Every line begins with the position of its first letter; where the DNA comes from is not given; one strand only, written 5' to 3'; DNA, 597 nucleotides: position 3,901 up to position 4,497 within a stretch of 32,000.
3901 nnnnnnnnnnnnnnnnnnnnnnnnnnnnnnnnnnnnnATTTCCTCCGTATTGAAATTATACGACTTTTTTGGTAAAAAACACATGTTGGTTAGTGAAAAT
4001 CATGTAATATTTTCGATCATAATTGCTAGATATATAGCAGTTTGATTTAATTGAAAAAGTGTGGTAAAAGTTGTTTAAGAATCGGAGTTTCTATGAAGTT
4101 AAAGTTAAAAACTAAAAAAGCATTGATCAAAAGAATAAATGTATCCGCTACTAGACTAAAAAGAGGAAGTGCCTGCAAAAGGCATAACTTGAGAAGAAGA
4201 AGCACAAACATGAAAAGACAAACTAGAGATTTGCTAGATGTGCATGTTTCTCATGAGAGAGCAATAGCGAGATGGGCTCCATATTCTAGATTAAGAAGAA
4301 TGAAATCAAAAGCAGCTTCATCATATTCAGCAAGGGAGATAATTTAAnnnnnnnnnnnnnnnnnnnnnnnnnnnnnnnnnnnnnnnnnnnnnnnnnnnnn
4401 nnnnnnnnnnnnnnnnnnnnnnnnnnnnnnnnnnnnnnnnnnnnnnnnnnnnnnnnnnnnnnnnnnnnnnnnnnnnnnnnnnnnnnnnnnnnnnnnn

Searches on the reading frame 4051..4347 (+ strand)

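Call 33: search_protein_families(library=pfam, proteins=[window:4051-4347:+], max_evalue=0.001)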
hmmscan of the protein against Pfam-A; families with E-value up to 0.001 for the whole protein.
window:4051-4347:+ (98 aa): 1 family
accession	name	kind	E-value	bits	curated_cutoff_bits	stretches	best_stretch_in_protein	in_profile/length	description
PF01632.24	Ribosomal_L35p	-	4.9e-07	30.5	28.9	1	18-73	2-58/61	Ribosomal protein L35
